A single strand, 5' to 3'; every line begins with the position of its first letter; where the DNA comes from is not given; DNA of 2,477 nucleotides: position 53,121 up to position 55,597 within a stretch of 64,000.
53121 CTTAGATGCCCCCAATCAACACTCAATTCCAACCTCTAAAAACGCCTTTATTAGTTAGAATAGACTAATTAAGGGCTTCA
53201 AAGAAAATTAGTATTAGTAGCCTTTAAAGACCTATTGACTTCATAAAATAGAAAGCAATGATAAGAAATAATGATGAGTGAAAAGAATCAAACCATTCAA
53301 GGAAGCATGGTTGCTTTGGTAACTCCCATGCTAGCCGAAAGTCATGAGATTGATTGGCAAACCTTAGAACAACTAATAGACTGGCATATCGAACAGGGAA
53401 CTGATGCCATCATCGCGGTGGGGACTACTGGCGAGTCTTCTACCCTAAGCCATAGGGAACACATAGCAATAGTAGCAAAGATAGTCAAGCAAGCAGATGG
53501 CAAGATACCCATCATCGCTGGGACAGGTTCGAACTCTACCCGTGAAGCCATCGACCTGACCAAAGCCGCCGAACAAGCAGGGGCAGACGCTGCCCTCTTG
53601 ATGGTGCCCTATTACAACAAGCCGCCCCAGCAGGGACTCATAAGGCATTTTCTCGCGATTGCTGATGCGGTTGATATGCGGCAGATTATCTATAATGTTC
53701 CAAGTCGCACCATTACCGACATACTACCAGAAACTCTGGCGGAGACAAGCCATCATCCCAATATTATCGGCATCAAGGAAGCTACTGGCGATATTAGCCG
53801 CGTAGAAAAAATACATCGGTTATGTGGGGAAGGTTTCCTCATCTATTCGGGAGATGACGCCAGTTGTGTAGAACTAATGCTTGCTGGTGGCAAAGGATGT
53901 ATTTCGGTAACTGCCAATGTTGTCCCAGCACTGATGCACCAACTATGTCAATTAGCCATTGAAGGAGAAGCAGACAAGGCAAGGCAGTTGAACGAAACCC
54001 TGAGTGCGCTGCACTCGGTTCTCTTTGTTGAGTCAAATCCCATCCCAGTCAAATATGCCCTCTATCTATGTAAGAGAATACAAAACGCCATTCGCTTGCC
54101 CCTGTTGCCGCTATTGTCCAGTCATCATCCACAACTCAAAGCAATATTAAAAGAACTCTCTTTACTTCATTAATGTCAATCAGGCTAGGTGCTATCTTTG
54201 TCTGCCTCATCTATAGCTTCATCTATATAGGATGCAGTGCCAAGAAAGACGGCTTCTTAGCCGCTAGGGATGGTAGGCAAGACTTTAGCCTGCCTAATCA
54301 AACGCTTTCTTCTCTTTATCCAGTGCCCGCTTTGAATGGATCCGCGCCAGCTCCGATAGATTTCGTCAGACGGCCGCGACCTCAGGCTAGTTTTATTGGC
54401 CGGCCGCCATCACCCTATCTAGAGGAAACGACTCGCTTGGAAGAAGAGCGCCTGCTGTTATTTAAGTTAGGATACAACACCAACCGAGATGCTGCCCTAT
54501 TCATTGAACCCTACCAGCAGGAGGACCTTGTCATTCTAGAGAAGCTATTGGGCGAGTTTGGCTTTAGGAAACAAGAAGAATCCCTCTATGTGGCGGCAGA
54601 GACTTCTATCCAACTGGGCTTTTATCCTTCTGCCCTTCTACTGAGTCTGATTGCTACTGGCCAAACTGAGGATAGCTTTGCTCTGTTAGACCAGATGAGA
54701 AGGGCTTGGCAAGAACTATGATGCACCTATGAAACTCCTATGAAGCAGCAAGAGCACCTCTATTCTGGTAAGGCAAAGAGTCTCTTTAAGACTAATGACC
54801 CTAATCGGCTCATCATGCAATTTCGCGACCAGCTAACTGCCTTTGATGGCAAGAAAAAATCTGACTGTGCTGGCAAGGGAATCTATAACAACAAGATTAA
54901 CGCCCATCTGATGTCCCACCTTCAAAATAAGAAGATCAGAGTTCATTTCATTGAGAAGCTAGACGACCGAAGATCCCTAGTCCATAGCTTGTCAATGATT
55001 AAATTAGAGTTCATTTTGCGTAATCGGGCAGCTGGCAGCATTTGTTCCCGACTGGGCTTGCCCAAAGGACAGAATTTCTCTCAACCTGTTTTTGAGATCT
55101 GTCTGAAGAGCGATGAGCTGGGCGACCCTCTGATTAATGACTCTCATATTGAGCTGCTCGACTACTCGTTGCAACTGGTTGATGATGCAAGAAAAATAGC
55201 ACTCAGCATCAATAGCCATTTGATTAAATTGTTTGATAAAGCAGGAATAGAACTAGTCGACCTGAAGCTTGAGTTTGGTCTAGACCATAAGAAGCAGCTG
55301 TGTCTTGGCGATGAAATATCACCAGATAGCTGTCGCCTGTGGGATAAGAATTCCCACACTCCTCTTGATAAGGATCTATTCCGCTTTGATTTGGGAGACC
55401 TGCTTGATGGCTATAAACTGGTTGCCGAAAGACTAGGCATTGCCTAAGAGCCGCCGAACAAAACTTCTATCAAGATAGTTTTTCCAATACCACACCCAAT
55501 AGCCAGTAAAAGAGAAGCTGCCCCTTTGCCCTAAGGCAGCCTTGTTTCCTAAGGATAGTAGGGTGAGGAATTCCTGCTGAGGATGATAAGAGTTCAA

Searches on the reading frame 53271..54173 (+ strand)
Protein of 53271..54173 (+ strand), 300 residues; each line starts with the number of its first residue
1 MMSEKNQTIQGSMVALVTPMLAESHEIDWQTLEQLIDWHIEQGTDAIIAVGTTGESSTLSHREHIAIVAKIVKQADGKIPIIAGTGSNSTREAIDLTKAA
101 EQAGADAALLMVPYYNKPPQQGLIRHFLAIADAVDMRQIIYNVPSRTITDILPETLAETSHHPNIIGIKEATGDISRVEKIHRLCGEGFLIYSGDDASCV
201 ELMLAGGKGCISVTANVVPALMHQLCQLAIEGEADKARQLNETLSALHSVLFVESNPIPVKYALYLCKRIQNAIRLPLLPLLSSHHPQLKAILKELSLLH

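Call 8: search_protein_families(library=pfam, proteins=[window:53271-54173:+])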
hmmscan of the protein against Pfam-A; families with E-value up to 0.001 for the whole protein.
window:53271-54173:+ (300 aa): 1 family
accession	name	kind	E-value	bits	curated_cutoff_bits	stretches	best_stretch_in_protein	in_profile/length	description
PF00701.28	DHDPS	-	6.6e-97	324.2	22.1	1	10-295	3-288/289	Dihydrodipicolinate synthetase family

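Call 37: find_homologous_proteins(query=window:53271-54173:+)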
Query window:53271-54173:+ (300 aa): 8000 proteins with E <= 0.001 among 8000 candidates; the best 120 are listed.
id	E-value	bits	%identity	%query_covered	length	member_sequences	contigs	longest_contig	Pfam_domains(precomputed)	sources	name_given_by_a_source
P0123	6.9e-193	657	100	100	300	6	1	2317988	PF00701.29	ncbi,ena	-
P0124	2.9e-168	576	87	100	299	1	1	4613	PF00701.29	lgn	-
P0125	1.6e-149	515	78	99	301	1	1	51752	PF00701.29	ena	-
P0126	6.8e-144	496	74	99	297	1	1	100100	PF00701.29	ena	-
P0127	1.7e-140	485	71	100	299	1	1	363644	PF00701.29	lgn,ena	-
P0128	4.3e-116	405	63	99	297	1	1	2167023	PF00701.29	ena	-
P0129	6.3e-115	401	60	99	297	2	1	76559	PF00701.29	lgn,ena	-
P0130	2.3e-113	396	61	100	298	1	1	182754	PF00701.29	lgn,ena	-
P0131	2.6e-112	393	59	99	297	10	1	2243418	PF00701.29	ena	-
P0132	2.8e-110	386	59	97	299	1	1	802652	PF00701.29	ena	-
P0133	6.6e-110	385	60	97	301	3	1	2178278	PF00701.29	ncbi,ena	-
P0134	1.3e-106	374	58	97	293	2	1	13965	PF00701.29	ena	-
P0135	4.6e-106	372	57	97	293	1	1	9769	PF00701.29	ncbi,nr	ncbi:MAG: 4-hydroxy-tetrahydrodipicolinate synthase [Gammaproteobacteria bacterium]|nr:4-hydroxy-tet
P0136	5.6e-106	372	58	97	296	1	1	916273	PF00701.29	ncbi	ncbi:MAG: 4-hydroxy-tetrahydrodipicolinate synthase [Porticoccaceae bacterium]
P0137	7.5e-106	372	60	97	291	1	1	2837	PF00701.29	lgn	-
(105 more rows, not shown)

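Call 38: list_cluster_members(proteins=[P0123])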
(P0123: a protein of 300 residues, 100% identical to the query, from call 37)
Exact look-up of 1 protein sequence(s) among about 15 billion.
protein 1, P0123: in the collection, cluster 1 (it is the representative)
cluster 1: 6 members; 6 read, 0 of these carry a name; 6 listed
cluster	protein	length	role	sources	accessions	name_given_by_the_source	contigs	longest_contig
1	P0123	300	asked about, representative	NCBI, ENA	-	-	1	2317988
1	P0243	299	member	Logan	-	-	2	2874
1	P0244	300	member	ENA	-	-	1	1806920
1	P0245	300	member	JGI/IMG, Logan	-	-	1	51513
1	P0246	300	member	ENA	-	-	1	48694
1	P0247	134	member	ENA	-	-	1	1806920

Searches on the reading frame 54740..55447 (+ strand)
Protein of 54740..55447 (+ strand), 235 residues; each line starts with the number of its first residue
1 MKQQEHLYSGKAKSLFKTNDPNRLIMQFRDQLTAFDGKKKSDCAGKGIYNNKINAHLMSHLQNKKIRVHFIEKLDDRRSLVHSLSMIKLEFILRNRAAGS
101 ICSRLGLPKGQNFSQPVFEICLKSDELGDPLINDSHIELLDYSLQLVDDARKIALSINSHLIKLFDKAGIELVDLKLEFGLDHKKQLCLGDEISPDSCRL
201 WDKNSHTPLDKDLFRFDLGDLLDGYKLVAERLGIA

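Call 8: search_protein_families(library=pfam, proteins=[window:54740-55447:+])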
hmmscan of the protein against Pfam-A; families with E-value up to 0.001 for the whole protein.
window:54740-55447:+ (235 aa): 1 family
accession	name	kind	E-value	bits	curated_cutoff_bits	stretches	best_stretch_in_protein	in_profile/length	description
PF01259.24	SAICAR_synt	-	1.1e-75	254.9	20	1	6-231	1-232/233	SAICAR synthetase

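Call 10: find_encoding_contigs(protein=window:54740-55447:+, flank=5000, max_places=10)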
Protein window:54740-55447:+ (235 aa): no gene with exactly this product is on record in the collection.
